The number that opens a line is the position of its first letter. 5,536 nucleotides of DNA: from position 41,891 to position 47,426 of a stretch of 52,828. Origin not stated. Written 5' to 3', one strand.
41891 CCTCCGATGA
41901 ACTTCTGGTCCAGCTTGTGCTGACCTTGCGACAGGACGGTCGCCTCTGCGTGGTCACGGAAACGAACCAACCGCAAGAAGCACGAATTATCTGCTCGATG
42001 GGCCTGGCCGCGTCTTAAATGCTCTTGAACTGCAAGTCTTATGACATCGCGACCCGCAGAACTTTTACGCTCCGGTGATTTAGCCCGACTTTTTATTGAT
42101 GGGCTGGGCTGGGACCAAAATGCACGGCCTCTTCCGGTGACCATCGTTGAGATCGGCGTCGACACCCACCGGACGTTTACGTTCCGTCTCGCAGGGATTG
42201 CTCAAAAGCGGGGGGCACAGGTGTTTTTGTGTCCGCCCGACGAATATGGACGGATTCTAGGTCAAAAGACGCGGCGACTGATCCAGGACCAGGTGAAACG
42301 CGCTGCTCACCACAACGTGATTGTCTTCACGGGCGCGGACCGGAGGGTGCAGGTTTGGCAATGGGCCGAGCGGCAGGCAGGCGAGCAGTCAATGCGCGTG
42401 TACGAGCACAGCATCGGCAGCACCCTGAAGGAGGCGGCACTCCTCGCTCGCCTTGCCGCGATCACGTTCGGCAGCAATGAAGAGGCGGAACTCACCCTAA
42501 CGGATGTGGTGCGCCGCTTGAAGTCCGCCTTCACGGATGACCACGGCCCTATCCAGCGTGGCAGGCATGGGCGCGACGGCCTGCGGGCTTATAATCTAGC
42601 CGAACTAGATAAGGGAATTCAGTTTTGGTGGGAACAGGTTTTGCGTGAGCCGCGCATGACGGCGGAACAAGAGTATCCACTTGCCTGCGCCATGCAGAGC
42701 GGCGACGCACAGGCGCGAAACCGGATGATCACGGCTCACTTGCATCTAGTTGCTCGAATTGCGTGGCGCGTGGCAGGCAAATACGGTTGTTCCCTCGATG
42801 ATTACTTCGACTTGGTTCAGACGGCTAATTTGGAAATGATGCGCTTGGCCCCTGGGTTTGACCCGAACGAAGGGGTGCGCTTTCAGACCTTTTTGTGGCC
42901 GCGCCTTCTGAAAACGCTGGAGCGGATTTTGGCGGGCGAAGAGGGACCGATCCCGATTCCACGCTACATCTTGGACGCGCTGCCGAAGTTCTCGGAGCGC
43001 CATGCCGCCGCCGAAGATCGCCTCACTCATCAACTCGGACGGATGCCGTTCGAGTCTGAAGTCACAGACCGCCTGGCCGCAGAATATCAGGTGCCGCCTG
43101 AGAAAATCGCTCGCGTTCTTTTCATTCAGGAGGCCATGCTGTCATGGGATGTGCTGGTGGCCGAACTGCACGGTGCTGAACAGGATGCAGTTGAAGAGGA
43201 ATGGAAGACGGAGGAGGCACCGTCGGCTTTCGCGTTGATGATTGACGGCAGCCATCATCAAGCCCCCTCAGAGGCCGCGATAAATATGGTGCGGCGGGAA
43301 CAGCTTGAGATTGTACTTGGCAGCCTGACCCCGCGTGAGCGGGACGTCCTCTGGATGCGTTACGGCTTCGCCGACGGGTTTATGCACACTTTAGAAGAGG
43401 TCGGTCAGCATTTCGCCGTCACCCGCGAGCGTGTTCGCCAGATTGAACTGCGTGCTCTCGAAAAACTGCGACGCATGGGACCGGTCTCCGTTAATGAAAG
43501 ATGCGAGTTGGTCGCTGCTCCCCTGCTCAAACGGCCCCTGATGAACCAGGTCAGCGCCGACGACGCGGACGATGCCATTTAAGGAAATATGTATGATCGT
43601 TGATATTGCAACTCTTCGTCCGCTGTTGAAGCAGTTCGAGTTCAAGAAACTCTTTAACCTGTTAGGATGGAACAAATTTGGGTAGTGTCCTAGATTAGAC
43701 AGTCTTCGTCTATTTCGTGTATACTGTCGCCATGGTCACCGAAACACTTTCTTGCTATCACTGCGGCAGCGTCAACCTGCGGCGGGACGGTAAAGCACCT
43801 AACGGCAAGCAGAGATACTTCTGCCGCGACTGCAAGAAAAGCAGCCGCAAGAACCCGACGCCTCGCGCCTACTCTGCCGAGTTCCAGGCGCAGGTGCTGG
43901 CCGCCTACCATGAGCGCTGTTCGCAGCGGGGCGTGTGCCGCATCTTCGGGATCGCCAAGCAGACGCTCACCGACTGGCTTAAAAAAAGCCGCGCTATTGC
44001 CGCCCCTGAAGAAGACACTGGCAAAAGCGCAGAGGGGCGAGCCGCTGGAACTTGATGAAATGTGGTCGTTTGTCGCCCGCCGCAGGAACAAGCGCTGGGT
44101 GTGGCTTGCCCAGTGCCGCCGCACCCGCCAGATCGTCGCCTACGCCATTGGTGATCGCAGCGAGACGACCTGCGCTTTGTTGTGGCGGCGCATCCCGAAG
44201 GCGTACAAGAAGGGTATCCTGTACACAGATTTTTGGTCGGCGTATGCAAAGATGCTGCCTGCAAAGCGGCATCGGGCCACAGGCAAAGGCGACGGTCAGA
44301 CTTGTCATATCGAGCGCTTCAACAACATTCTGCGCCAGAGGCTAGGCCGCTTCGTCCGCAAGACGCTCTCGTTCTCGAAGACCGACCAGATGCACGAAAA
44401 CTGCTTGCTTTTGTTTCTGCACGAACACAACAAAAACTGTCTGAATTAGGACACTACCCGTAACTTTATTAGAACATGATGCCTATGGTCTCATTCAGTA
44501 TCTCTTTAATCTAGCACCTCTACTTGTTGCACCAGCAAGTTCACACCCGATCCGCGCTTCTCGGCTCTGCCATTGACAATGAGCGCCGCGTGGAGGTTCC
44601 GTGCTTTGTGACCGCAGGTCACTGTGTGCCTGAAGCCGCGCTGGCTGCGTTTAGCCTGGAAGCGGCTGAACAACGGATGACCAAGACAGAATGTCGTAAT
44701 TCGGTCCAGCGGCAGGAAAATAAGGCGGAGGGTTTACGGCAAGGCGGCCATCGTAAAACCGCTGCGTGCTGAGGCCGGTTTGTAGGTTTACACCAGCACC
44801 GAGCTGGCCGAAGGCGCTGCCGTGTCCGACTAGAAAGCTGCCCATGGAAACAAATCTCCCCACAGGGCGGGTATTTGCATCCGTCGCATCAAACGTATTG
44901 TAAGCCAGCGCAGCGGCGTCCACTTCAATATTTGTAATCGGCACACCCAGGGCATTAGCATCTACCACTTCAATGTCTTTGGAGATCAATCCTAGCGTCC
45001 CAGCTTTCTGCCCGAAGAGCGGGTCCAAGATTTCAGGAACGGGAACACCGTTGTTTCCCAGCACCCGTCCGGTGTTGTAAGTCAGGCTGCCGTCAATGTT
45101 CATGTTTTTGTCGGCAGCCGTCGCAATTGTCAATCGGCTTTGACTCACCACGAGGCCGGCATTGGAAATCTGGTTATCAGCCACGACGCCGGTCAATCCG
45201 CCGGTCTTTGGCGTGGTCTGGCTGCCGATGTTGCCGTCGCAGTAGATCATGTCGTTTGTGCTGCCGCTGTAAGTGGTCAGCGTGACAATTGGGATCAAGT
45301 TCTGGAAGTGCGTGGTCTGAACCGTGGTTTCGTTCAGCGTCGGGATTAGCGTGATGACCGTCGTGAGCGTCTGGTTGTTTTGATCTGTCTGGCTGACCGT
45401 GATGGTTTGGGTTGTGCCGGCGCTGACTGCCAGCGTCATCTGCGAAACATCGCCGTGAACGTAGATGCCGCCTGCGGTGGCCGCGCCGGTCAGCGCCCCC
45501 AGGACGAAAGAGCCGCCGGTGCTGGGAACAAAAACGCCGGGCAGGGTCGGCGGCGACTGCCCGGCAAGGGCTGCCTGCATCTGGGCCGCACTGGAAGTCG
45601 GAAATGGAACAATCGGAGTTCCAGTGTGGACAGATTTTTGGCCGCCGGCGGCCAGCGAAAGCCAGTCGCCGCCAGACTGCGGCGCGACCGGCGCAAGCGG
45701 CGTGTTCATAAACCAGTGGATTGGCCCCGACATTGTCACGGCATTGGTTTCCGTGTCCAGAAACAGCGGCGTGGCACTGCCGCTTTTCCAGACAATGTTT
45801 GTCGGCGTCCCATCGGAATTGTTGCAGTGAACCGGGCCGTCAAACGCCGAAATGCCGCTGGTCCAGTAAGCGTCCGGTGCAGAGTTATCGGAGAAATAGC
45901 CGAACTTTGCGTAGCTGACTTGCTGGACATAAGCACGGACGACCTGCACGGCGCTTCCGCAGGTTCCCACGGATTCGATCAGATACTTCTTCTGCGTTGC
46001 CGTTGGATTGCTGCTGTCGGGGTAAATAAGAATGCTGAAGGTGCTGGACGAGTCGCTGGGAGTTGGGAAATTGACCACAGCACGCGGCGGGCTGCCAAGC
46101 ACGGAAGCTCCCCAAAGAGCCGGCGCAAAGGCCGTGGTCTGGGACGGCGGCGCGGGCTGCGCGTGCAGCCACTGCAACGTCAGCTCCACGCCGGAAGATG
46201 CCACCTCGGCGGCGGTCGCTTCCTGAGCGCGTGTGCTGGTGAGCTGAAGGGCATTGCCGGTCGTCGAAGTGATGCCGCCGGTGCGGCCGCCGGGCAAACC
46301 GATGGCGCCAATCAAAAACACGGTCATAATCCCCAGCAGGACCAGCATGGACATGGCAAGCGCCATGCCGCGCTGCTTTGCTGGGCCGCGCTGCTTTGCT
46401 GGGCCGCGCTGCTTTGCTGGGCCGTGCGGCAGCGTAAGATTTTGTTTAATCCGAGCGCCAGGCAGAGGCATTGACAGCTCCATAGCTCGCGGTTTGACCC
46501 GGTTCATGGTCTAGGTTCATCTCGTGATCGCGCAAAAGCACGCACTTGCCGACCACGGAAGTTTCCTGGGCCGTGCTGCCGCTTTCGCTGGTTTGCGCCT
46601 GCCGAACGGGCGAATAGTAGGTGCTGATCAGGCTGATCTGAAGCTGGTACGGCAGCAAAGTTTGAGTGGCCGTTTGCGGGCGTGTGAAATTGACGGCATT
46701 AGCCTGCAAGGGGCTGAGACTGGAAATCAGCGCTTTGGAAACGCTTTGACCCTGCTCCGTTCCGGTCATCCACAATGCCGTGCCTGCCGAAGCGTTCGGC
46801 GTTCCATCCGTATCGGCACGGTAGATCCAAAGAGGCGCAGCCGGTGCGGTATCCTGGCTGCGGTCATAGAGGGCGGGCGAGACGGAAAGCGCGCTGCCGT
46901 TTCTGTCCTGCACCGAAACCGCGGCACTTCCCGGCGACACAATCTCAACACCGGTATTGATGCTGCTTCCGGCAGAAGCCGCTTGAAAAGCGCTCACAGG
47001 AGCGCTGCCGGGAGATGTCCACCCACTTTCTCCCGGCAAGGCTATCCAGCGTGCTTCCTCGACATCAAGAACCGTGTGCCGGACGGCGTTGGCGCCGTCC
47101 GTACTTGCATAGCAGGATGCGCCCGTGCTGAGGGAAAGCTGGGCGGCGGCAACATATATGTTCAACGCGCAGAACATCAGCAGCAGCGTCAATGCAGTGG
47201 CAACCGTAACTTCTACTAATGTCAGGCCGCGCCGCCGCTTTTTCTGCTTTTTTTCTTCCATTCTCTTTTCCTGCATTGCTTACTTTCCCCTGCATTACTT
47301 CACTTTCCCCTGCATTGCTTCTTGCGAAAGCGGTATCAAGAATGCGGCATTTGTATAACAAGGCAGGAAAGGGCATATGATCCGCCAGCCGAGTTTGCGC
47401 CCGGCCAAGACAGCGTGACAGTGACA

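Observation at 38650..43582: PLD-nuclease/SNF2 helicase gene coupled to a sigma-70 protein with a foreign N-terminal domain: candidate undescribed DNA-sensing or defence module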

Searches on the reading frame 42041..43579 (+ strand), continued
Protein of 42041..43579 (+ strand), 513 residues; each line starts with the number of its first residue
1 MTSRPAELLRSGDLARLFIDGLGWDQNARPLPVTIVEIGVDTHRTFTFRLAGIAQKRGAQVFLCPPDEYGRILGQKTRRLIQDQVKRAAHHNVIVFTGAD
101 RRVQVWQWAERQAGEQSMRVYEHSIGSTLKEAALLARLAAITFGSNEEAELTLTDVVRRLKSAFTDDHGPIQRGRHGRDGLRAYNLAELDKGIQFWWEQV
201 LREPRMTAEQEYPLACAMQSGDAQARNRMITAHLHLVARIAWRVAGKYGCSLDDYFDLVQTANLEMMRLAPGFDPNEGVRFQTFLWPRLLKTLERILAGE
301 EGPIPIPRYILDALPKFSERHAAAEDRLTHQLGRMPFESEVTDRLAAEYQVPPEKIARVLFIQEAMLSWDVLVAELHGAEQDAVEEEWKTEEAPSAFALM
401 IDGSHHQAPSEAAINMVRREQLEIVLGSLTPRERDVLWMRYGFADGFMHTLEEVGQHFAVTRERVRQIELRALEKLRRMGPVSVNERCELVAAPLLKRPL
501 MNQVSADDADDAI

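Call 30: search_protein_families(library=padloc, proteins=[L001:11603-14866:+, L006:1917-5831:+, L009:7094-10591:+, L009:10594-11769:+], max_evalue=0.001)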
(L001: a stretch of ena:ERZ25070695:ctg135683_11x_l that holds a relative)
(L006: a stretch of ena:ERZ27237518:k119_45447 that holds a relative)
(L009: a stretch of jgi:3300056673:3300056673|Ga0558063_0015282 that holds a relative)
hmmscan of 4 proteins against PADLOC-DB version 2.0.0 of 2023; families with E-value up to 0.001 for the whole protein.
L001:11603-14866:+ (1088 aa): 34 families (the best 25 are shown)
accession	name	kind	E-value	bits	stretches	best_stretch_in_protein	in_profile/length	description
PDLC03628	REase_MTase_IIG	-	6.7e-300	996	1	10-1081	10-1097/1100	Type IIG restriction enzyme-methyltransferase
PDLC03612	REase_MTase_IIG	-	2.8e-37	126.4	4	488-625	507-657/1247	Type IIG restriction enzyme-methyltransferase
PDLC03601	REase_MTase_IIG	-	2.6e-29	99.7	2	154-355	199-407/1110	Type IIG restriction enzyme-methyltransferase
PDLC03604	REase_MTase_IIG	-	5.1e-21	72.4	2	713-814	516-625/1011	Type IIG restriction enzyme-methyltransferase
PDLC02643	DrmMI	-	8.3e-18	61.6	2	651-747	792-884/1347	DrmMI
PDLC03596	REase_MTase_IIG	-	5.4e-17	59.1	2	549-623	573-643/1148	Type IIG restriction enzyme-methyltransferase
PDLC03609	REase_MTase_IIG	-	2.5e-14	50.1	2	715-810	541-638/1066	Type IIG restriction enzyme-methyltransferase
PDLC03335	MTase_II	-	2.7e-11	40.8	1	729-842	193-306/607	Type II methyltransferase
PDLC02644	DrmMI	-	5.5e-11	39.1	1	707-743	355-393/988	DrmMI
PDLC02523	PglX|PglXI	-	6.7e-11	38.7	1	487-786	328-615/1428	PglX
PDLC03598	REase_MTase_IIG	-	2.2e-10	37.1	1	164-341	160-320/912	Type IIG restriction enzyme-methyltransferase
PDLC02527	PglX|PglXI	-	8.5e-10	35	1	489-587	302-390/1332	PglX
PDLC03629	REase_MTase_IIG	-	1.1e-09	34.6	1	481-621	426-535/1182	Type IIG restriction enzyme-methyltransferase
PDLC02638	DrmMI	-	2.3e-09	34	1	687-747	827-887/935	DrmMI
PDLC02521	PglX|PglXI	-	6e-09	32.4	1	560-827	345-578/1174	PglX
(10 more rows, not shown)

L006:1917-5831:+ (1305 aa): 50 families (the best 25 are shown)
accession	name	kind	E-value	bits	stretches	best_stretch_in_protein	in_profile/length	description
PDLC03628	REase_MTase_IIG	-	5e-119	397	2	1-366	1-362/1100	Type IIG restriction enzyme-methyltransferase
PDLC03613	REase_MTase_IIG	-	3e-47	159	1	383-1118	476-1237/1250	Type IIG restriction enzyme-methyltransferase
PDLC03612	REase_MTase_IIG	-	8.1e-46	154.7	3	321-587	428-711/1247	Type IIG restriction enzyme-methyltransferase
PDLC03622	REase_MTase_IIG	-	1.8e-37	126.3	2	733-903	961-1124/1524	Type IIG restriction enzyme-methyltransferase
PDLC03601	REase_MTase_IIG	-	2.4e-37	126.3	1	151-599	192-631/1110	Type IIG restriction enzyme-methyltransferase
PDLC03620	REase_MTase_IIG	-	3.3e-27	92.5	2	953-1115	1193-1353/1378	Type IIG restriction enzyme-methyltransferase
PDLC03604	REase_MTase_IIG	-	3.9e-24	82.8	1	401-549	384-532/1011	Type IIG restriction enzyme-methyltransferase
PDLC02643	DrmMI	-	1.2e-23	81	1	406-656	601-880/1347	DrmMI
PDLC03365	MTase_II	-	2.5e-23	80.7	1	732-1041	208-501/578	Type II methyltransferase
PDLC03596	REase_MTase_IIG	-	9.9e-23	78.1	1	404-526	539-645/1148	Type IIG restriction enzyme-methyltransferase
PDLC03598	REase_MTase_IIG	-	8.3e-16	55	1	163-494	162-436/912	Type IIG restriction enzyme-methyltransferase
PDLC03611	REase_MTase_IIG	-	4.4e-15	52.2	1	957-1120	1295-1457/1532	Type IIG restriction enzyme-methyltransferase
PDLC02638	DrmMI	-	4.6e-15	52.8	1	406-672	599-899/935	DrmMI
PDLC03614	REase_MTase_IIG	-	2.9e-14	49.6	1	629-800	933-1095/1584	Type IIG restriction enzyme-methyltransferase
PDLC03609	REase_MTase_IIG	-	4.7e-14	49.1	1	167-530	194-541/1066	Type IIG restriction enzyme-methyltransferase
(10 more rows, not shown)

L009:7094-10591:+ (1166 aa): 35 families (the best 25 are shown)
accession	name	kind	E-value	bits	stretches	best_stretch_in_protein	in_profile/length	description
PDLC03628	REase_MTase_IIG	-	3.1e-268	891.1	2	5-1006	7-999/1100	Type IIG restriction enzyme-methyltransferase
PDLC03612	REase_MTase_IIG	-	7e-30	101.9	3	503-652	505-661/1247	Type IIG restriction enzyme-methyltransferase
PDLC03601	REase_MTase_IIG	-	2.4e-25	86.5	2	154-372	200-410/1110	Type IIG restriction enzyme-methyltransferase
PDLC02643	DrmMI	-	3.4e-21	72.8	2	730-776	841-888/1347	DrmMI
PDLC03604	REase_MTase_IIG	-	2.5e-19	66.8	2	476-643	362-503/1011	Type IIG restriction enzyme-methyltransferase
PDLC03596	REase_MTase_IIG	-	4.5e-15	52.7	1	574-645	577-643/1148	Type IIG restriction enzyme-methyltransferase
PDLC03609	REase_MTase_IIG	-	7.7e-15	51.7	1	737-774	538-575/1066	Type IIG restriction enzyme-methyltransferase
PDLC02518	PglX|PglXI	-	1.4e-13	47.5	1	581-827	345-584/1412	PglX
PDLC02638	DrmMI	-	4.7e-12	42.9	1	736-773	850-888/935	DrmMI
PDLC02644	DrmMI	-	1e-11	41.6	1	736-773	359-398/988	DrmMI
PDLC02646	DrmMI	-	3.4e-11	40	1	727-774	252-300/792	DrmMI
PDLC02527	PglX|PglXI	-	2.5e-10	36.8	1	505-609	301-390/1332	PglX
PDLC02521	PglX|PglXI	-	3.2e-10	36.6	1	729-829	455-556/1174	PglX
PDLC03629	REase_MTase_IIG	-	4.3e-10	36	1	742-829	556-657/1182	Type IIG restriction enzyme-methyltransferase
PDLC02523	PglX|PglXI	-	1.1e-09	34.7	1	453-534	278-358/1428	PglX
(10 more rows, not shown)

L009:10594-11769:+ (392 aa): 13 families
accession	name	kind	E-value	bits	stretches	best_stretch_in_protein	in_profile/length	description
PDLC03949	RmrA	-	1.6e-16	58.2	1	11-381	2-332/363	-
PDLC03952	RmrA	-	3.5e-13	47.2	1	10-264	21-267/395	-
PDLC03955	RmrA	-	1.9e-10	38.5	1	11-236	20-237/371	-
PDLC03946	RmrA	-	2.4e-09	34.4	1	15-308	6-268/357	-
PDLC03947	RmrA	-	1.3e-08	32.1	1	10-253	10-248/383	-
PDLC04141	capP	-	1.2e-07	29.4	1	183-265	37-117/242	capP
PDLC03951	RmrA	-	1.2e-07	29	1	13-264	10-250/400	-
PDLC03948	RmrA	-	5.5e-07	26.8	1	10-233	7-226/397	-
PDLC03954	RmrA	-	3.5e-06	24.2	0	200-263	194-254/380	-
PDLC04776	PDC-M69B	-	3.6e-06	24.9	1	179-314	47-181/272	-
PDLC03943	RmrA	-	7.6e-06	23.2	1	18-381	9-342/370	-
PDLC03982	PD-Lambda-2_B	-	1.1e-05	23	1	215-304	292-373/402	-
PDLC03944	RmrA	-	1.4e-05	22.3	0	16-149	11-140/384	-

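Call 51: predict_structure(alignment_id=A1)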
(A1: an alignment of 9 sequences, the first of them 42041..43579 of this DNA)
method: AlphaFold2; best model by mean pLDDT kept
length: 513 residues; sequences in the alignment: 9
mean_pLDDT: 71.6   pTM: 0.37
mean pLDDT of the five models: 71.6, 69.8, 67.9, 67.7, 67.0
residues with pLDDT >= 90: 33; 70-90: 302; 50-70: 71; < 50: 107
segments of 3 or more residues with pLDDT < 50: 39-42, 167-186, 301-306, 365-412, 484-491, 493-513
pLDDT, mean of each block of 10 residues (from residue 1): 78 90 88 69 71 91 89 84 81 90 85 63 83 86 82 86 64 37 48 67 71 87 84 85 79 76 84 82 88 74 49 69 86 82 85 72 50 45 40 35 37 57 77 86 75 88 86 73 49 41 40 38
secondary structure, 60 per line:
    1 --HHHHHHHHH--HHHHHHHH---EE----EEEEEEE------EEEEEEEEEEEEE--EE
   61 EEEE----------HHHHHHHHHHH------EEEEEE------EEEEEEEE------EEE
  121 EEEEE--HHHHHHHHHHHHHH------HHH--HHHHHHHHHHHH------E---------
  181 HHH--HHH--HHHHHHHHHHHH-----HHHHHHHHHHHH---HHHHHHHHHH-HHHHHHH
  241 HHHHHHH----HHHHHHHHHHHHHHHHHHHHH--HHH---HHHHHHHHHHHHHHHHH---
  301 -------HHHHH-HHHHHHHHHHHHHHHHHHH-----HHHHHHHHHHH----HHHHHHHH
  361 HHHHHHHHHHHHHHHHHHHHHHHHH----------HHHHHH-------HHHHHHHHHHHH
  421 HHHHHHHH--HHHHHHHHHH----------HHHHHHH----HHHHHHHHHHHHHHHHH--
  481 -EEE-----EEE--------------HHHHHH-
elements in order: H3-11 H14-21 E31-37 E44-56 E59-64 H75-85 E92-97 E104-111 E118-125 H128-141 H153-164 H191-202 H208-219 H223-232 H234-247 H252-272 H281-297 H308-312 H314-332 H338-348 H353-385 H396-401 H409-428 H431-440 H451-457 H462-478 E482-484 E490-492 H507-512

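Call 60: fold_search(model_id=the predicted structure, library=pdb)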
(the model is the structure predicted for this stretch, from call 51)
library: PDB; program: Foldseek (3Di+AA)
matches with E <= 10: 427; with E <= 0.001: 152
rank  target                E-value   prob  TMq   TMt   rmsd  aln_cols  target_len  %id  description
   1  9a58_A                2.4e-13  1.00  0.20  0.28  30.5       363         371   26  Integrative model of SIGA-RPOC by crosslinking MS and deep learning (released 2024-09-18)
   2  8x6f_E                3.0e-12  1.00  0.20  0.36  22.2       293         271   31  Cryo-EM structure of Staphylococcus aureus sigA-dependent RNAP-promoter open complex (released 2024-06-05)
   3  6dcf_F                1.0e-10  1.00  0.19  0.31  22.6       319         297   25  Crystal structure of a Mycobacterium smegmatis transcription initiation complex with Rifampicin-resistant RNA polymera (released 2018-09-05)
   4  7l7b_F                1.1e-10  1.00  0.20  0.36  22.9       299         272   29  Clostridioides difficile RNAP with fidaxomicin (released 2022-02-02)
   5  6uu7_FFF              1.3e-10  1.00  0.20  0.37  22.0       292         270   26  E. coli sigma-S transcription initiation complex with a 6-nt RNA and an NTP ("Old" crystal soaked with UTP, CTP, ddG (released 2020-08-26)
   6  8dy9_F                1.9e-10  1.00  0.20  0.33  23.1       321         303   26  Streptomyces venezuelae RNAP unconstrained open promoter complex with WhiA and WhiB transcription factors (released 2023-03-01)
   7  7p5x_AF               2.3e-10  1.00  0.14  0.22  24.7       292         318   26  Mycobacterial RNAP with transcriptional activator PafBC (released 2021-12-22)
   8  6vvv_F                2.6e-10  1.00  0.19  0.31  22.8       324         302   25  Crystal structure of a Mycobacterium smegmatis transcription initiation complex with Rifampicin-resistant RNA polymera (released 2020-10-21)
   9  9e86_F                3.5e-10  1.00  0.18  0.30  22.6       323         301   24  De Novo Mycobacterium tuberculosis transcription initiation promoter complex with 5-mer RNA and open Beta' clamp (RNA  (released 2025-10-01)
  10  6edt_F                3.6e-10  1.00  0.19  0.29  24.0       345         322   25  Mycobacterium tuberculosis RNAP open promoter complex with RbpA/CarD and AP3 promoter (released 2018-11-21)
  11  9e87_F                4.0e-10  1.00  0.20  0.32  22.9       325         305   25  De Novo Mycobacterium tuberculosis transcription initiation pre-RPO promoter complex with open Beta' clamp (RNA Polyme (released 2025-10-01)
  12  6ccv_F                4.4e-10  1.00  0.19  0.31  22.9       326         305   25  Crystal structure of a Mycobacterium smegmatis RNA polymerase transcription initiation complex with inhibitor Rifampic (released 2018-08-15)
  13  9e85_F                4.6e-10  1.00  0.19  0.31  23.1       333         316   25  De Novo Mycobacterium tuberculosis transcription initiation promoter complex with 6-mer RNA and closed Beta' clamp (RN (released 2025-10-01)
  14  5vi8_F                4.6e-10  1.00  0.18  0.29  22.9       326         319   24  Structure of a mycobacterium smegmatis transcription initiation complex with an upstream-fork promoter fragment (released 2017-04-26)
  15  5tw1_F                5.9e-10  1.00  0.18  0.30  22.9       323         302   24  Crystal structure of a Mycobacterium smegmatis transcription initiation complex with RbpA (released 2017-01-18)
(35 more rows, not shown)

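Call 66: search_solved_structures(query=L001:11603-14866:+, max_evalue=0.01)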
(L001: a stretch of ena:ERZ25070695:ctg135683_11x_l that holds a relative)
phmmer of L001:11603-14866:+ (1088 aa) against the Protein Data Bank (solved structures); distinct sequences matched with E-value up to 0.01: 0.

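Call 93: search_protein_families(library=ncbifam, proteins=[L001:11603-14866:+], max_evalue=0.00001)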
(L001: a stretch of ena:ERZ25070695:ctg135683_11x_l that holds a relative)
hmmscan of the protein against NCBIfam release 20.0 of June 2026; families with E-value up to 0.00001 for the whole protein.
L001:11603-14866:+ (1088 aa): 2 families
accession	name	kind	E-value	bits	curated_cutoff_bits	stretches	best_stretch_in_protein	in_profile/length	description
NF033452.1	BREX_1_MTaseX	exception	2e-14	52.5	500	1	488-825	312-602/1210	BREX-1 system adenine-specific DNA-methyltransferase PglX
NF033455.1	BREX_6_MTaseX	exception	3.5e-11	41.4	900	0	484-590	323-402/1319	BREX-6 system adenine-specific DNA-methyltransferase PglX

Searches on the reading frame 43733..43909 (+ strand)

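Call 103: search_protein_families(library=pfam, proteins=[window:43733-43909:+], max_evalue=0.01)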
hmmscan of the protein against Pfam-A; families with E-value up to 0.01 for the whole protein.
window:43733-43909:+ (59 aa): 1 family
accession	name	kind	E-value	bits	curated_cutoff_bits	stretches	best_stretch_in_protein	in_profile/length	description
PF16716.10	BST2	-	0.0053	17.8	27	1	4-44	31-71/91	Bone marrow stromal antigen 2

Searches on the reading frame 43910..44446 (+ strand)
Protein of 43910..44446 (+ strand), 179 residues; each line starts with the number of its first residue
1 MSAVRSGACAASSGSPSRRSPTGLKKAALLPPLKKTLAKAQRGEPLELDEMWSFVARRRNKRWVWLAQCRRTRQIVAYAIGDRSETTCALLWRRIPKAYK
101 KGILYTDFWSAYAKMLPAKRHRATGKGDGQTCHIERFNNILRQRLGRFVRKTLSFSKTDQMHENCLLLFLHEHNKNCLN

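Call 12: search_protein_families(library=pfam, proteins=[window:43910-44446:+], max_evalue=0.001)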
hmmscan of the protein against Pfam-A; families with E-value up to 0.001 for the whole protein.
window:43910-44446:+ (179 aa): 1 family
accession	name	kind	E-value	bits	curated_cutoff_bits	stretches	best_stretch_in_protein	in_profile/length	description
PF03400.19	DDE_Tnp_IS1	-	1.9e-24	86.9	24.1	1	47-173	6-128/131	IS1 transposase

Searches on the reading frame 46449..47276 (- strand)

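Call 12: search_protein_families(library=pfam, proteins=[window:46449-47276:-], max_evalue=0.001)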
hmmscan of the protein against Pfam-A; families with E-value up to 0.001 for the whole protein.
window:46449-47276:- (276 aa): 1 family
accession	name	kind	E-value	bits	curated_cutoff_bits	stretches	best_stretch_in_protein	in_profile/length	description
PF07963.17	N_methyl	-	0.00052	19.9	21.2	1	12-34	1-23/27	Prokaryotic N-terminal methylation motif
